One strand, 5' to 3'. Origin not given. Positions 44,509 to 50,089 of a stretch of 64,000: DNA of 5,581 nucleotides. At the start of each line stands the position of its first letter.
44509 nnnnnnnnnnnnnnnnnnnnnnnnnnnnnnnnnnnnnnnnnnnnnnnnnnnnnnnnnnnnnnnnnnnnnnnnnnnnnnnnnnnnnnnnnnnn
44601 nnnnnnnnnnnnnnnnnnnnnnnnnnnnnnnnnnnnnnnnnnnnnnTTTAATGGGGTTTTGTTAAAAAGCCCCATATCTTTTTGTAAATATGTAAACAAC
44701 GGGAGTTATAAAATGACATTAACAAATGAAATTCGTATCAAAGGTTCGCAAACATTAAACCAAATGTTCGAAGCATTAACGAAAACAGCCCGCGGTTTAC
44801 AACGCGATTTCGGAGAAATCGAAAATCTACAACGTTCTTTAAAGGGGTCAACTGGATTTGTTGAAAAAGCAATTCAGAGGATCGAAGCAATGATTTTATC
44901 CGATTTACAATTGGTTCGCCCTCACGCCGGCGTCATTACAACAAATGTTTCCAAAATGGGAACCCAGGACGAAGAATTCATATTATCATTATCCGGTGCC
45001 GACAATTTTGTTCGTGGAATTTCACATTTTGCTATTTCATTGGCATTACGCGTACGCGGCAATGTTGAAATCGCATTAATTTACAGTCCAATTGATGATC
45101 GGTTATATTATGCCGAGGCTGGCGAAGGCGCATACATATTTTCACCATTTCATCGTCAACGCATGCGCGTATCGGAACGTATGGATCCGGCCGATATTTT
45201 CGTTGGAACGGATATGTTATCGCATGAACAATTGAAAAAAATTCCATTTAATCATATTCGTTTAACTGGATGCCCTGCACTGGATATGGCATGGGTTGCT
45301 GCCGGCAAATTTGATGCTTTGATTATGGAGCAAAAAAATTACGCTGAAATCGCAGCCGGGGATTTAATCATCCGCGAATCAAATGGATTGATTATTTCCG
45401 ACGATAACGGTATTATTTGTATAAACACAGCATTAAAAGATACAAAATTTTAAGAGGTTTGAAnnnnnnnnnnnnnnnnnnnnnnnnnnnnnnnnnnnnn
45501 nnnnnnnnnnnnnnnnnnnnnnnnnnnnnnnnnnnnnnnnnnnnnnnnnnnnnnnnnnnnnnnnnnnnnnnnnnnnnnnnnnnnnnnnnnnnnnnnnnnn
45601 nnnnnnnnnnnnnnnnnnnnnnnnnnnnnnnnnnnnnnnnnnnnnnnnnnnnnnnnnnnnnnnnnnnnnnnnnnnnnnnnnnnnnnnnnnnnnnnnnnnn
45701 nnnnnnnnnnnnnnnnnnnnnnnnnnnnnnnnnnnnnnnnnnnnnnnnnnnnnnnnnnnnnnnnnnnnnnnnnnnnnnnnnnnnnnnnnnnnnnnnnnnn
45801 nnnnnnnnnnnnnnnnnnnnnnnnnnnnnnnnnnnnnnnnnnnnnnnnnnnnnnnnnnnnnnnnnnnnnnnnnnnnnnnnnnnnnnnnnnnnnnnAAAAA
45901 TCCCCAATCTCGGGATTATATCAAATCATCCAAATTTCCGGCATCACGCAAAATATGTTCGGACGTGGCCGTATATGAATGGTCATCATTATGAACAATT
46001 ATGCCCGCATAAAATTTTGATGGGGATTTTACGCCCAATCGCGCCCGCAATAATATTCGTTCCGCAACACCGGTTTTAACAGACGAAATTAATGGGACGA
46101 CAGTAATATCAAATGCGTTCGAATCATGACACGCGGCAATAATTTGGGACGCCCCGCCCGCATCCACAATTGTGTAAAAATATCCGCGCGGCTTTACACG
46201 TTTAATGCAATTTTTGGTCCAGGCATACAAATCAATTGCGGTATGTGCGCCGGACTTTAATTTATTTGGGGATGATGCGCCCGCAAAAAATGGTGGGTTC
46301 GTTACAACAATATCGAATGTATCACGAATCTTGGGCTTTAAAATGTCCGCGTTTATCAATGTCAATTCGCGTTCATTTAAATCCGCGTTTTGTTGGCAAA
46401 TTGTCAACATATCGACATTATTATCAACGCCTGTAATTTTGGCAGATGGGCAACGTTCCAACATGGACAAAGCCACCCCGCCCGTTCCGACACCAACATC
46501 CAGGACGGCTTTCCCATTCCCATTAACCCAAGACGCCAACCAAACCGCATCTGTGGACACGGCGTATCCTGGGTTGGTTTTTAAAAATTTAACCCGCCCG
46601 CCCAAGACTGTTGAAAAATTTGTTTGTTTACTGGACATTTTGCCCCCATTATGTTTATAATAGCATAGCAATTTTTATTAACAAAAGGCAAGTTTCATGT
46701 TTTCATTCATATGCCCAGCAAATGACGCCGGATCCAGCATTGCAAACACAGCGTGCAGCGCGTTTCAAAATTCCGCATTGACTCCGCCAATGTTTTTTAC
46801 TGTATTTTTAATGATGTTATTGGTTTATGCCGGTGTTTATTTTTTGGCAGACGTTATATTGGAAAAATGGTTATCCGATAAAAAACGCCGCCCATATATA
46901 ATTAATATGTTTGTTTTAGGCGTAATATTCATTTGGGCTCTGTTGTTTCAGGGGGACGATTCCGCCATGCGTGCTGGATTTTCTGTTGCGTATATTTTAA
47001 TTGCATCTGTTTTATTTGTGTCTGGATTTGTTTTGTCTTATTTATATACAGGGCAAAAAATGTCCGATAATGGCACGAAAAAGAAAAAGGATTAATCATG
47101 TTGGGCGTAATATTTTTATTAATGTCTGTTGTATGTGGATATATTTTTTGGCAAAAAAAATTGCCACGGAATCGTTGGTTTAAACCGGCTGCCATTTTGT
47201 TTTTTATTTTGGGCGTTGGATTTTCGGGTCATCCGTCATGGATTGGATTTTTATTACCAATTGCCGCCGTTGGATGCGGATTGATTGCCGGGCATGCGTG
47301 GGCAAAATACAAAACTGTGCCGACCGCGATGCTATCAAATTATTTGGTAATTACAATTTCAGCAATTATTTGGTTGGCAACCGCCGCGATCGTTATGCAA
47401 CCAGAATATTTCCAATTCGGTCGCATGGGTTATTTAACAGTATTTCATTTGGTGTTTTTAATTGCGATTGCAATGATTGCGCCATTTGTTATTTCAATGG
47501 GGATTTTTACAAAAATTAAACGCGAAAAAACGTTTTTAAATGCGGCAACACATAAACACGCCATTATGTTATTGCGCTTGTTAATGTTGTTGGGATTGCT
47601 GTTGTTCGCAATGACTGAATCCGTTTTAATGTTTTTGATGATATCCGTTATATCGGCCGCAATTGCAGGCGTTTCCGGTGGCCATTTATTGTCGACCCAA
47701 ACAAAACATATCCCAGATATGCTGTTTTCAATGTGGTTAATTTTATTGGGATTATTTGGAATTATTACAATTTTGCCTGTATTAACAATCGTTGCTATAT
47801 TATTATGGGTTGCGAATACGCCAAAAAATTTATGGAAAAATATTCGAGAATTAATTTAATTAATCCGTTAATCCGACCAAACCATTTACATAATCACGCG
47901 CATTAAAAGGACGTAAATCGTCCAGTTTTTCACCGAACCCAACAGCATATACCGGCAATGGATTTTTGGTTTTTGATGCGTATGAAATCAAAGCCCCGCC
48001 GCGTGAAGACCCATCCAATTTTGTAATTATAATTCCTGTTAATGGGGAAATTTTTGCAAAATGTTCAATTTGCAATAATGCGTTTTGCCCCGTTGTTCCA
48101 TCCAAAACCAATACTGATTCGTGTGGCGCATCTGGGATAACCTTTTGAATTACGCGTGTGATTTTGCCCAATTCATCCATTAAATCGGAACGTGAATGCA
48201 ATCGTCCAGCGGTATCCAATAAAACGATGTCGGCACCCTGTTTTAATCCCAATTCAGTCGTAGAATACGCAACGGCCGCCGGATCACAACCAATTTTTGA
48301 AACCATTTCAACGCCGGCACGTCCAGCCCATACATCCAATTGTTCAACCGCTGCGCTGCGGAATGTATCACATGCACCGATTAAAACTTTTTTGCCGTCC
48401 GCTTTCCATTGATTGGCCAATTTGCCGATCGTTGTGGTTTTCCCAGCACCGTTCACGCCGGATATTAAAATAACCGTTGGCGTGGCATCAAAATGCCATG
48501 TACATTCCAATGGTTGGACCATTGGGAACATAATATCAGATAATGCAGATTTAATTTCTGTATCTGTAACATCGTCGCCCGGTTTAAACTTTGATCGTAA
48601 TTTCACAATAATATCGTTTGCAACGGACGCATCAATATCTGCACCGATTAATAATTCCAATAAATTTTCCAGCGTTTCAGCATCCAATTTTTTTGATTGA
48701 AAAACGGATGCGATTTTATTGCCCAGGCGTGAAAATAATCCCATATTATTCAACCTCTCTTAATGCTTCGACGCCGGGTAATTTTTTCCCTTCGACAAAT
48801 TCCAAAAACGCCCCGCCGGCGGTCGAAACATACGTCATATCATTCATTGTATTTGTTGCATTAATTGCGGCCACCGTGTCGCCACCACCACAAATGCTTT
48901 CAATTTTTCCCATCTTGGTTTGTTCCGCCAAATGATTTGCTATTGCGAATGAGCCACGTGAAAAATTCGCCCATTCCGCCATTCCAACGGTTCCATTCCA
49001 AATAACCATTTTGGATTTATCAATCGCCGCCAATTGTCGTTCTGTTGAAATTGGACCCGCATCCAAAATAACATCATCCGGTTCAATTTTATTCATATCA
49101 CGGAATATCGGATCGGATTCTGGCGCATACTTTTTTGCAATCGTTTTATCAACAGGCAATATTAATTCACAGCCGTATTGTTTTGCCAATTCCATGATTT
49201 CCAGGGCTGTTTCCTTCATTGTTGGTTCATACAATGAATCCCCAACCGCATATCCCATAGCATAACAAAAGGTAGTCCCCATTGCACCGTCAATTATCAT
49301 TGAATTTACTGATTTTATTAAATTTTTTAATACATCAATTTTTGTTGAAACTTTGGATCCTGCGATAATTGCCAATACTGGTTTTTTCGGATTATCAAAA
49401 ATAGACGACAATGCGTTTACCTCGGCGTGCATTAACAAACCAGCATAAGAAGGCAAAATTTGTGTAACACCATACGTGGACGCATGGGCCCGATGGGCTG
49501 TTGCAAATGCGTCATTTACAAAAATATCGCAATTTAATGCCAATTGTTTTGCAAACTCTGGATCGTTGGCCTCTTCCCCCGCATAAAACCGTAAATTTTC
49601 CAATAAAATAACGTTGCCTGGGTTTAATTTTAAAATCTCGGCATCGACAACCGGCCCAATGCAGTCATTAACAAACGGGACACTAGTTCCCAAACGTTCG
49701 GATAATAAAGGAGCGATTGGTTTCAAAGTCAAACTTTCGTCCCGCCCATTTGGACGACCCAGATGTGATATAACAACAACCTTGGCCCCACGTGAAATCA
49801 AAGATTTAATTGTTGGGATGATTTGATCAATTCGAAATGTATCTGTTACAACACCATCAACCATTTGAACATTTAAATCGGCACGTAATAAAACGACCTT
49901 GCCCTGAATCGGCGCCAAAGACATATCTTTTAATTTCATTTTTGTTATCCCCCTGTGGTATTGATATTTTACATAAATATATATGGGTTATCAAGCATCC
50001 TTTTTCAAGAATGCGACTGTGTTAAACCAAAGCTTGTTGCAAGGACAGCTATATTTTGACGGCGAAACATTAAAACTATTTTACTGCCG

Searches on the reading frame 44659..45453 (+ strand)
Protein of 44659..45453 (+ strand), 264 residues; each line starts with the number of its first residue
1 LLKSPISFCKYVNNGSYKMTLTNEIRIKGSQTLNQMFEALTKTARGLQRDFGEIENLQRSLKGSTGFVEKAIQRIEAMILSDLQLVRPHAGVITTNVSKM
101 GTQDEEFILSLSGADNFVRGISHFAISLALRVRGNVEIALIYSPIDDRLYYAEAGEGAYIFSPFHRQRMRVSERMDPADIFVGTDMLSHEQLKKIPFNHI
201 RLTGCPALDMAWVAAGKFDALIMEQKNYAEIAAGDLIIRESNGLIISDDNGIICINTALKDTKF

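Call 81: search_protein_families(library=pfam, proteins=[window:44659-45453:+], max_evalue=0.001)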
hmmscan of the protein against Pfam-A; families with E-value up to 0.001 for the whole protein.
window:44659-45453:+ (264 aa): 1 family
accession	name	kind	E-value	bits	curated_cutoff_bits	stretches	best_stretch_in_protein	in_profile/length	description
PF00459.30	Inositol_P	-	9.4e-23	81.5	27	1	36-245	9-235/271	Inositol monophosphatase family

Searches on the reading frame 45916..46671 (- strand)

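Call 101: search_protein_families(library=pfam, proteins=[window:45916-46671:-], max_evalue=0.001)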
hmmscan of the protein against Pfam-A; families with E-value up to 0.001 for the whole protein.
window:45916-46671:- (251 aa): 12 families
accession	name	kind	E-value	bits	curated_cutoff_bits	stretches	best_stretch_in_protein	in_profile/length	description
PF05175.20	MTS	-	4.3e-15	56.2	23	1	52-134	31-114/170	Methyltransferase small domain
PF13649.12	Methyltransf_25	-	3.1e-12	47.5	27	1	56-125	1-71/97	Methyltransferase domain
PF13847.12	Methyltransf_31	-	5.9e-11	42.7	27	1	52-179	3-120/145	Methyltransferase domain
PF08241.18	Methyltransf_11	-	1.2e-08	35.9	21.2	1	57-125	1-67/95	Methyltransferase domain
PF08242.18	Methyltransf_12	-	8.5e-07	30.1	30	1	57-125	1-72/98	Methyltransferase domain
PF06325.19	PrmA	-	1.6e-05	25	22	1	51-125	160-233/296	Ribosomal protein L11 methyltransferase (PrmA)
PF01728.25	FtsJ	-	3e-05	24.5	24.1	1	52-125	21-98/181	FtsJ-like methyltransferase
PF01170.24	UPF0020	-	0.00011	22.4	22.3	1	75-136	75-139/197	RMKL-like, methyltransferase domain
PF02384.22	N6_Mtase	-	0.00023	21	20.4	1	52-170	46-184/311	N-6 DNA Methylase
PF07669.17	Eco57I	-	0.00035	21.1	25.3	1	96-169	50-134/171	Eco57I restriction-modification methylase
PF01209.24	Ubie_methyltran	-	0.00048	20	20.1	1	52-122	47-120/233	ubiE/COQ5 methyltransferase family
PF03602.21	Cons_hypoth95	-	0.00073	19.7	24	0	51-131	40-126/182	Conserved hypothetical protein 95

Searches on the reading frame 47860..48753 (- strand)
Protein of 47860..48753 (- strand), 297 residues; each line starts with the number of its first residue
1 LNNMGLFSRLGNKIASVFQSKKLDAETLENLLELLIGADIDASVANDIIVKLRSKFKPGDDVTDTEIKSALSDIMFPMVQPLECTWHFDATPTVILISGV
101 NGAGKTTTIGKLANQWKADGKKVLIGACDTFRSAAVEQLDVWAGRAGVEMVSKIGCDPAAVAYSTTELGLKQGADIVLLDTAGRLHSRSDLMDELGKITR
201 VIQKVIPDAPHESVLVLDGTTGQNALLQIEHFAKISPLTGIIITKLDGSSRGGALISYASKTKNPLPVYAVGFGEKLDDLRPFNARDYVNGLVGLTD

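Call 101: search_protein_families(library=pfam, proteins=[window:47860-48753:-], max_evalue=0.001)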
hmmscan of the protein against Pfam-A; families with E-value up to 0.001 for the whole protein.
window:47860-48753:- (297 aa): 6 families
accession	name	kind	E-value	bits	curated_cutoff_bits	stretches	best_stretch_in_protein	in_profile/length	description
PF00448.28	SRP54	-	1.6e-64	217.6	22.7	1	92-293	1-195/196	SRP54-type protein, GTPase domain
PF02881.24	SRP54_N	-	3.9e-07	30.6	22.4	1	10-73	1-73/75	SRP54-type protein, helical bundle domain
PF13604.12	AAA_30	-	4.6e-06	26.9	27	1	93-185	19-100/191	AAA domain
PF13191.12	AAA_16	-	9.1e-05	23.5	32.6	1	90-219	22-140/167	AAA ATPase domain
PF01656.29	CbiA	-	0.00012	22.5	25.4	1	95-270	2-107/125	CobQ/CobB/MinD/ParA nucleotide binding domain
PF06414.18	Zeta_toxin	-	0.00017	21.5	22.3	1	89-134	13-57/199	Zeta toxin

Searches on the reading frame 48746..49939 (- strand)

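Call 101: search_protein_families(library=pfam, proteins=[window:48746-49939:-], max_evalue=0.001)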
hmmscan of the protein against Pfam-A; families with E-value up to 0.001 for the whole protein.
window:48746-49939:- (397 aa): 1 family
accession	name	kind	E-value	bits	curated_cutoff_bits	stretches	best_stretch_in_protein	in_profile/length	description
PF00162.24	PGK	-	1.1e-135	452.9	27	1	10-385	5-379/379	Phosphoglycerate kinase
